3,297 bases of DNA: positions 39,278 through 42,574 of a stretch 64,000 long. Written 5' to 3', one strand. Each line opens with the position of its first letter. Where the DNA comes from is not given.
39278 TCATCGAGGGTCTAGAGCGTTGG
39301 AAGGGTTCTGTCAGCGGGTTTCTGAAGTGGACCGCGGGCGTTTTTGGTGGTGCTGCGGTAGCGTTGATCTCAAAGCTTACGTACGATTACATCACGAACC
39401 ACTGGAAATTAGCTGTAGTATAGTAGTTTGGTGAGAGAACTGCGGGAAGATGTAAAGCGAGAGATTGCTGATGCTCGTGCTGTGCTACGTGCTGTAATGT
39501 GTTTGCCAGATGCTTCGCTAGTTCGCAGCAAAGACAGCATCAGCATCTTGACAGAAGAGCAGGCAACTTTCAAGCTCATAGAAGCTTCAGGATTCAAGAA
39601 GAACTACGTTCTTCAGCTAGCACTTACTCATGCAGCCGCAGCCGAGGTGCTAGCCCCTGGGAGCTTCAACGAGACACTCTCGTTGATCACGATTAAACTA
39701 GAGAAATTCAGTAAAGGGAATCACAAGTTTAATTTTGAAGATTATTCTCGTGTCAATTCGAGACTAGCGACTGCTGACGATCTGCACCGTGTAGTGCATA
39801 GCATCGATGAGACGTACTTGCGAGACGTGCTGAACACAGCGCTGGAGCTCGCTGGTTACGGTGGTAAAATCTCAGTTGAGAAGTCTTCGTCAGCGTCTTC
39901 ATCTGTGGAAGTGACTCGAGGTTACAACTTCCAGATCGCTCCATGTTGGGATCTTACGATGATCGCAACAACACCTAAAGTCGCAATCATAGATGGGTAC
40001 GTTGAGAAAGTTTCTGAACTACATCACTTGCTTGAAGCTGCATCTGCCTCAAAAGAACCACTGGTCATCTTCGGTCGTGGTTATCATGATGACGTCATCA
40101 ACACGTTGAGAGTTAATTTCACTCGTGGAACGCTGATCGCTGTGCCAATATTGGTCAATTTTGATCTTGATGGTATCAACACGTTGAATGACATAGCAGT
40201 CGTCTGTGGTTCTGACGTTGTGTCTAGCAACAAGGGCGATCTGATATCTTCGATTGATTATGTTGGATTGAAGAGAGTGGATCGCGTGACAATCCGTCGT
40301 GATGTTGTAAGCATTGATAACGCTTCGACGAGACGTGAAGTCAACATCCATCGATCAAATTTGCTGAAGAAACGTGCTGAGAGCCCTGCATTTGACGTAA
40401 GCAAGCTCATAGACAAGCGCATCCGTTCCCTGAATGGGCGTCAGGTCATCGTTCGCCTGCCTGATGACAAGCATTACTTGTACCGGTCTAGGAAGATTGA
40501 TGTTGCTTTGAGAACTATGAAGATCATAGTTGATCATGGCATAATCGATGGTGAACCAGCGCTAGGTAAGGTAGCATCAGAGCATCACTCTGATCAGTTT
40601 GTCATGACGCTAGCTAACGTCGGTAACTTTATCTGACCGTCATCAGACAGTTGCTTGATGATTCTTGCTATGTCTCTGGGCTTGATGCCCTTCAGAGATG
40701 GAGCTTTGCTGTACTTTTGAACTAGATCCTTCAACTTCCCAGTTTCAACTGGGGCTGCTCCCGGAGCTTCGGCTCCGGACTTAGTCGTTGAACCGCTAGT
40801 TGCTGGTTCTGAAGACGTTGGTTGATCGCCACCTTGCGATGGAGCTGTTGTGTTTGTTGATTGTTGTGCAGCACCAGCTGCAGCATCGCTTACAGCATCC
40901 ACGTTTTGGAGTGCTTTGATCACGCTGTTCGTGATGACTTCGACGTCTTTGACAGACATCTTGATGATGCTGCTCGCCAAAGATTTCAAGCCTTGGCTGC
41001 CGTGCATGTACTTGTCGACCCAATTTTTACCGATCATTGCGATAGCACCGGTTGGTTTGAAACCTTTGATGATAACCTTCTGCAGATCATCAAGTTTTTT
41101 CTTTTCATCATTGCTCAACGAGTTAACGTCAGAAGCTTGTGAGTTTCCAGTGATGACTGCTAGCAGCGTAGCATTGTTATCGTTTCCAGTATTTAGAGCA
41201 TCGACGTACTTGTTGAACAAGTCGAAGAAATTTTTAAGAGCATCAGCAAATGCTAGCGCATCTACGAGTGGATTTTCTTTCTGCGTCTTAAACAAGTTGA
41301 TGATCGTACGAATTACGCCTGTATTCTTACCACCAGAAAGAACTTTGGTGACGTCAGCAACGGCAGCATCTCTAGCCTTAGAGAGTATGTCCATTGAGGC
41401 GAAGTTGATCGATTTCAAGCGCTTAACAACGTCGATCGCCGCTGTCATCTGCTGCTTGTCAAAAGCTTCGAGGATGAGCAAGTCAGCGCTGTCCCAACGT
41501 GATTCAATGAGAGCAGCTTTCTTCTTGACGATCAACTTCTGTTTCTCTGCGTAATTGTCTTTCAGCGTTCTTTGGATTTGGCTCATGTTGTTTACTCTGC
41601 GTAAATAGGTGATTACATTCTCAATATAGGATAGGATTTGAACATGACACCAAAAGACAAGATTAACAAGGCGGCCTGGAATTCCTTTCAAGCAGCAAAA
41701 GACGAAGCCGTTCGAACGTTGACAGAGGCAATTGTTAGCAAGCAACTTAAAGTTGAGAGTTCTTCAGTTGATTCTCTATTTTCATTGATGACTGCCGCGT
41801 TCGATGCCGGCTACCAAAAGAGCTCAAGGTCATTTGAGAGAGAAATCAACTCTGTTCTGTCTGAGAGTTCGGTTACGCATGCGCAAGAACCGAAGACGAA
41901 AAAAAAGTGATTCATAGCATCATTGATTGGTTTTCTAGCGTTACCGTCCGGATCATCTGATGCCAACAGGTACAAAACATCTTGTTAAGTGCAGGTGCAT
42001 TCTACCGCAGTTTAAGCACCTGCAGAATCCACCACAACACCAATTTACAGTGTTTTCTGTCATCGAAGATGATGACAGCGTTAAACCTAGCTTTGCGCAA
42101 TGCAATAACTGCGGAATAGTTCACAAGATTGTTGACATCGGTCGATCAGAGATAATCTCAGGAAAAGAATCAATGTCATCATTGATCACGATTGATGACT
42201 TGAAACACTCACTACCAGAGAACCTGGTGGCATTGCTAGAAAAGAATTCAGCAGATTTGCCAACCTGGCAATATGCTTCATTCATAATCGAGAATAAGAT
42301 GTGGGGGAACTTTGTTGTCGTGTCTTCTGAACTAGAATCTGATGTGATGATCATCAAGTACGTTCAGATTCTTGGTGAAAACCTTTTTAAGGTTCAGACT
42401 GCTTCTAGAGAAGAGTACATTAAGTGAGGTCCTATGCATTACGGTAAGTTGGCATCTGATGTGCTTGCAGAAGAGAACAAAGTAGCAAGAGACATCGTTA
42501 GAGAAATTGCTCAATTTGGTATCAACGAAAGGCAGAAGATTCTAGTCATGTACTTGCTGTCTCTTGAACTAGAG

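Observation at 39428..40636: Truncated, probably ATPase-dead GroEL-like chaperonin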

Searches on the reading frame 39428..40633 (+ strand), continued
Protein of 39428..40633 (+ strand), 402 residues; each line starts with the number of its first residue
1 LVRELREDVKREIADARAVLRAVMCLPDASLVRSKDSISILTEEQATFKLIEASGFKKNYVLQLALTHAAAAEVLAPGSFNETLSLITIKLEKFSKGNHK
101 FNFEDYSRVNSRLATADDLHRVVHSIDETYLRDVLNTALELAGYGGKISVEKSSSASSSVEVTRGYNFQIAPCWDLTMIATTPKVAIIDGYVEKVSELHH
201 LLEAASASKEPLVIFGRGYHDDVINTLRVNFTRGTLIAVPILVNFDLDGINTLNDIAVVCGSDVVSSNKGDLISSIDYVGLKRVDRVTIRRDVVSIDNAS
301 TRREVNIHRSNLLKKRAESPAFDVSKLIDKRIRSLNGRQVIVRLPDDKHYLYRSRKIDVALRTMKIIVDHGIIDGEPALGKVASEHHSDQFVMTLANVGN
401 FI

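Call 50: search_dna_similar(query=P0112, collection=phages, mode=protein, max_rows=20, max_evalue=0.01)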
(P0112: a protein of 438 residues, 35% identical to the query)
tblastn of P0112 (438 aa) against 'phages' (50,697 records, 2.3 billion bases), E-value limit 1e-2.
Records with a match: 70; places in all: 70; records where one place covers at least 80% of the query: 0.
Best place of each record, by identity: <60% 70.
By first word of the organism name: Vibrio 61; Listeria 4; Enterococcus 2; Cellulophaga 2; Staphylococcus 1.
By host as written in the record: - 58; Listeria monocytogenes 4; Vibrio crassostreae 2; Cellulophaga baltica #14 2; Staphylococcus aureus 1; Vibrio sp. sp. F13 1; Vibrio splendidus 1; Enterococcus faecalis 1.
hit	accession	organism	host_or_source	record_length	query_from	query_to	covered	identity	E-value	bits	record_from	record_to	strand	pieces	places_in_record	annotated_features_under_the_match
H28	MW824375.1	Vibrio phage 207E48.1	Vibrio crassostreae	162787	34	282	57%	25.8%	1e-5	54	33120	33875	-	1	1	groL: chaperonin GroEL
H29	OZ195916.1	Vibrio phage K469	Seawater and oysters mix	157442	36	282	56%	22.3%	3e-3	46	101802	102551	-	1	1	chaperonin groEL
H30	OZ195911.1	Vibrio phage K476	Seawater and oysters mix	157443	36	282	56%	22.3%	3e-3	46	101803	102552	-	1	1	chaperonin groEL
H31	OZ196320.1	Vibrio phage K452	Seawater and oysters mix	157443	36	282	56%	22.3%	3e-3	46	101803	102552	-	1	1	chaperonin groEL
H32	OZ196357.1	Vibrio phage K364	Seawater and oysters mix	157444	36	282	56%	22.3%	3e-3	46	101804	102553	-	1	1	chaperonin groEL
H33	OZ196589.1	Vibrio phage K444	Seawater and oysters mix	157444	36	282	56%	22.3%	3e-3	46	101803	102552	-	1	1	chaperonin groEL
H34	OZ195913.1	Vibrio phage K474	Seawater and oysters mix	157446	36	282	56%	22.3%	3e-3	46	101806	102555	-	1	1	chaperonin groEL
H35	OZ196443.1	Vibrio phage K475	Seawater and oysters mix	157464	36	282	56%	22.3%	3e-3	46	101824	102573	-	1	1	chaperonin groEL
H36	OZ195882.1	Vibrio phage D506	Seawater and oysters mix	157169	36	282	56%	21.5%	5e-3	45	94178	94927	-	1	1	chaperonin groEL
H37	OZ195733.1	Vibrio phage D509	Seawater and oysters mix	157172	36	282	56%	21.5%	5e-3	45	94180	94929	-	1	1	chaperonin groEL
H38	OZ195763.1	Vibrio phage D533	Seawater and oysters mix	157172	36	282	56%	21.5%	5e-3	45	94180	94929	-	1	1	chaperonin groEL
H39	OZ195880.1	Vibrio phage D504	Seawater and oysters mix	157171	36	282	56%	21.5%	5e-3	45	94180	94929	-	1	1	chaperonin groEL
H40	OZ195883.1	Vibrio phage D503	Seawater and oysters mix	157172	36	282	56%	21.5%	5e-3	45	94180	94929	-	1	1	chaperonin groEL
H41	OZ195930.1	Vibrio phage D493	Seawater and oysters mix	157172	36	282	56%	21.5%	5e-3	45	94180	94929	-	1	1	chaperonin groEL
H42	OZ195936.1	Vibrio phage D531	Seawater and oysters mix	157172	36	282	56%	21.5%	5e-3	45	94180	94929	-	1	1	chaperonin groEL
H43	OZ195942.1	Vibrio phage D528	Seawater and oysters mix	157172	36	282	56%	21.5%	5e-3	45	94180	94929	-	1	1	chaperonin groEL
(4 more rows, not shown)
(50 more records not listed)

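Call 51: search_dna_similar(query=P0117, collection=phages, mode=protein, max_rows=20, max_evalue=0.01)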
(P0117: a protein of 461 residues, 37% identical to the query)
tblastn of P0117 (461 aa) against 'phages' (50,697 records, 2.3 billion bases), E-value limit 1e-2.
No match.

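Call 55: list_cluster_members(proteins=[P0001, P0024, P0044, P0106, P0026, P0078])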
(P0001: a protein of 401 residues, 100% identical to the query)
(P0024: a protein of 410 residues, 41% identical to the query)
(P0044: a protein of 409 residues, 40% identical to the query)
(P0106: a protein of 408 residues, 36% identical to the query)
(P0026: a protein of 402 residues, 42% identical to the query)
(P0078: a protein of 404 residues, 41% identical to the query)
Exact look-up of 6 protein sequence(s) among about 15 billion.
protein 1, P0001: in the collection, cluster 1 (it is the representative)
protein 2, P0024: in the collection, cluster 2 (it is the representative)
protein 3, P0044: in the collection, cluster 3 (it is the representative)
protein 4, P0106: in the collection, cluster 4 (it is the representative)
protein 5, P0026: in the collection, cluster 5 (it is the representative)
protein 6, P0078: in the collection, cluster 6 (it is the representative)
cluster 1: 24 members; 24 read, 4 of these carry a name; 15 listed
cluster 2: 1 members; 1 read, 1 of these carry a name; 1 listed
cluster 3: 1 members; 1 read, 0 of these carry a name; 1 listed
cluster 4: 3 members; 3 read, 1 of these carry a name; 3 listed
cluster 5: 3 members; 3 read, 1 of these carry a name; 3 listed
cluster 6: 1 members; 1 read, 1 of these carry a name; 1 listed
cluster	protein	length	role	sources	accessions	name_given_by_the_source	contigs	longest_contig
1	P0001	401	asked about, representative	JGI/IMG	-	-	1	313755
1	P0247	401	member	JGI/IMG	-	chaperonin GroEL (HSP60 family)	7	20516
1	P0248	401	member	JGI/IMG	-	chaperonin GroEL (HSP60 family)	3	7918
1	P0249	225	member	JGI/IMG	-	chaperonin GroEL (HSP60 family)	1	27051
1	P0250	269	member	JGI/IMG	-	chaperonin GroEL (HSP60 family)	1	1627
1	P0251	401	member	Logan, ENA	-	-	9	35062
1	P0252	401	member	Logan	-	-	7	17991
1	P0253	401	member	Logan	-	-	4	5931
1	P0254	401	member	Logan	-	-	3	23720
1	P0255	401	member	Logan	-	-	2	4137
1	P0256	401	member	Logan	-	-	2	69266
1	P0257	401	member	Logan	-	-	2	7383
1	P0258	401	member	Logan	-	-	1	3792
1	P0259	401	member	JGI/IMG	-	-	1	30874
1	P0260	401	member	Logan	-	-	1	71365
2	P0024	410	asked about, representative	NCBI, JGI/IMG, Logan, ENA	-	hypothetical protein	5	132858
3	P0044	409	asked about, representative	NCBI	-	-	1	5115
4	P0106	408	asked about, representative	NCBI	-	-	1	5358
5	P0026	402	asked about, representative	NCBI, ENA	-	-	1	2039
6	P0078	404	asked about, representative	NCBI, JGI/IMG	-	hypothetical protein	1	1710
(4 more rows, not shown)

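Call 56: find_related_loci(query=A1, collection=genome_contigs, flank=6000)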
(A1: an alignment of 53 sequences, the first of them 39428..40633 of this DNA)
Query A1 (402 aa) in genome_contigs; peptide patterns used: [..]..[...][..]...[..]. (x = any residue, [..] = any of these).
252 stretches matched a pattern, but none encodes a relative of the query by tblastn (E <= 1e-3).

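Call 57: find_related_loci(query=A1, collection=viral_contigs, flank=8000)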
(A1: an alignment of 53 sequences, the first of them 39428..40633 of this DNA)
Query A1 (402 aa) in viral_contigs; peptide patterns used: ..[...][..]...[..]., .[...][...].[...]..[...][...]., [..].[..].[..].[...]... (x = any residue, [..] = any of these).
298 stretches matched a pattern; 122 encode a relative of the query (tblastn E <= 1e-3); the best 80 are kept; 79 distinct loci.
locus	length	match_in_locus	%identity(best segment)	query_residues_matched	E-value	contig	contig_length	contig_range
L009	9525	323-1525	97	2-402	0e+0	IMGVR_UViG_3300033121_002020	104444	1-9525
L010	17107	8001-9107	45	36-402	2e-91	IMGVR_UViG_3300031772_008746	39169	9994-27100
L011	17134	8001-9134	44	28-402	2e-88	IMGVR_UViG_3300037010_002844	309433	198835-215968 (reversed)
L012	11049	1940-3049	42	30-402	1e-84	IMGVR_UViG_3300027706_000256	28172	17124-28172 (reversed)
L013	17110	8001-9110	42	30-402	2e-84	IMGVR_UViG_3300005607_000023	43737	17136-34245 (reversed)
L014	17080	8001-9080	43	39-402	2e-83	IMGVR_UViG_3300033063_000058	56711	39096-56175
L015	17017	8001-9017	45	63-402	5e-82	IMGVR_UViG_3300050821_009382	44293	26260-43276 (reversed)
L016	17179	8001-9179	41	3-402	7e-82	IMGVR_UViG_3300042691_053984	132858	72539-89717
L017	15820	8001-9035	44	61-402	1e-81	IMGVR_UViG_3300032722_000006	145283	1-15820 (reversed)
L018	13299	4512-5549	41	63-402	4e-80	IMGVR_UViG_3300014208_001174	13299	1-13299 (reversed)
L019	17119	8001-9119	39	28-402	4e-78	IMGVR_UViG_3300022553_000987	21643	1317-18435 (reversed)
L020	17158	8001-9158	38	5-402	2e-77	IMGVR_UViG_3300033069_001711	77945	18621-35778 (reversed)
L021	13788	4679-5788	42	30-399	3e-75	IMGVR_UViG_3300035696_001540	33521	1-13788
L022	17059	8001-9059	40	42-399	2e-74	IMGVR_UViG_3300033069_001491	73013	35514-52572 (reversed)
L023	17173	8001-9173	37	14-402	1e-73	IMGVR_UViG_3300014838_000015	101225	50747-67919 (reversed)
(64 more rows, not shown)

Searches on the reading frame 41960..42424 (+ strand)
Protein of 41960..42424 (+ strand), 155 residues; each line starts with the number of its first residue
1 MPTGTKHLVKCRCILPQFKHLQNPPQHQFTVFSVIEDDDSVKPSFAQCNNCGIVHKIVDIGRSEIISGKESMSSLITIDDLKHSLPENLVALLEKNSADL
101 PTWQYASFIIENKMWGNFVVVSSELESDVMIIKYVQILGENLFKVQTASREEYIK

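Call 15: search_protein_families(library=phrogs, proteins=[window:41960-42424:+], max_evalue=0.001)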
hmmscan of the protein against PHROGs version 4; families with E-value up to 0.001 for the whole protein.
window:41960-42424:+ (155 aa): 0 families

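Call 25: search_protein_families(library=pfam, proteins=[window:41960-42424:+], max_evalue=0.01)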
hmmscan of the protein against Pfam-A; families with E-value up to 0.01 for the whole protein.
window:41960-42424:+ (155 aa): 0 families

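Call 60: search_dna_similar(query=window:41960-42424:+, collection=phages, mode=protein, max_rows=15, max_evalue=0.001)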
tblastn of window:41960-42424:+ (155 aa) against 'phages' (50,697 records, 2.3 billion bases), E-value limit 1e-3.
No match.

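Call 63: search_solved_structures(query=window:41960-42424:+, max_evalue=1)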
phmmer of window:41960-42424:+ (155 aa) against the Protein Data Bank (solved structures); distinct sequences matched with E-value up to 1: 2.
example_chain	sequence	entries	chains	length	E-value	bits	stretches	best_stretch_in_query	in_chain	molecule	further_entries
4xyw_A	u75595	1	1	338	0.075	16.2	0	26-85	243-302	O-antigen biosynthesis glycosyltransferase WbnH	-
6pta_A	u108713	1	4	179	0.93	12.6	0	28-111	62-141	ADP-ribosylation factor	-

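Call 68: search_solved_structures(query=A2, max_evalue=1)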
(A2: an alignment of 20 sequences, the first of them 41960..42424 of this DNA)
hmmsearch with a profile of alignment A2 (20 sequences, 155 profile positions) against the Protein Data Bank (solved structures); distinct sequences matched with E-value up to 1: 3.
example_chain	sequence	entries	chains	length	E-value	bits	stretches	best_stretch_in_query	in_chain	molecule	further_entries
8ydl_A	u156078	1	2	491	0.079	15.8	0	76-111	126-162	Fusion glycoprotein F2, F1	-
4uw9_A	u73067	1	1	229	0.56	13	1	79-145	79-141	BETA-PHOSPHOGLUCOMUTASE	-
3be7_A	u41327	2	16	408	0.99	12.2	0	71-112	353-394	Zn-dependent arginine carboxypeptidase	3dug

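Call 69: find_homologous_proteins(query=window:41960-42424:+, max_evalue=0.001)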
Query window:41960-42424:+ (155 aa): 267 proteins with E <= 0.001 among 281 candidates; the best 120 are listed.
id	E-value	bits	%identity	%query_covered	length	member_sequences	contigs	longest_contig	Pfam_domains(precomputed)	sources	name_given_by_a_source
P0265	6.2e-97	339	98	100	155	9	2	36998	-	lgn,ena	-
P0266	5.2e-64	233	62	100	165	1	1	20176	-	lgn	-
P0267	7.1e-64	232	65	99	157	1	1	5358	-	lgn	-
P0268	2.2e-63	231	63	100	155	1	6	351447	-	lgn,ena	-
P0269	4.6e-63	230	63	100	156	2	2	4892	-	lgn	-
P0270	7.1e-63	229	61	100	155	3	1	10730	-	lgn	-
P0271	1.4e-62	228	63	100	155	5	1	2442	-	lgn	-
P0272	1.5e-62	228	63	100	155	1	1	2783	-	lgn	-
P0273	2.5e-62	227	63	99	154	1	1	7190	-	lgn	-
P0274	3.1e-62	227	61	100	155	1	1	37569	-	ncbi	-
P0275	4.6e-62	226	65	98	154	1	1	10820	-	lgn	-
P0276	6.0e-62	226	61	100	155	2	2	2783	-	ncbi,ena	-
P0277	7.6e-62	226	62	100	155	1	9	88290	-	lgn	-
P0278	8.5e-62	225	63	100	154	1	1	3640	-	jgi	jgi:hypothetical protein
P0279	1.0e-61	225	61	100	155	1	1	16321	-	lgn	-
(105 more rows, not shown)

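Call 78: predict_structure(alignment_id=A3)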
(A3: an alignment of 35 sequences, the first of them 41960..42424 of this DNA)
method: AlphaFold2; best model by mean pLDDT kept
length: 155 residues; sequences in the alignment: 35
mean_pLDDT: 92.3   pTM: 0.85
mean pLDDT of the five models: 92.3, 91.7, 91.0, 90.7, 86.9
residues with pLDDT >= 90: 132; 70-90: 18; 50-70: 4; < 50: 1
segments of 3 or more residues with pLDDT < 50: none
pLDDT, mean of each block of 10 residues (from residue 1): 93 92 94 94 94 94 86 87 96 96 97 95 91 96 94 67
secondary structure, 60 per line:
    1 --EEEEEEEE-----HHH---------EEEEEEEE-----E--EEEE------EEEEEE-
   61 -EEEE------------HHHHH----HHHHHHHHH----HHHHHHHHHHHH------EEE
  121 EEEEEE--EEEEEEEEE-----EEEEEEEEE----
elements in order: E3-10 E28-35 E44-47 E54-59 E62-65 H78-82 H87-95 H100-111 E118-126 E129-137 E143-151
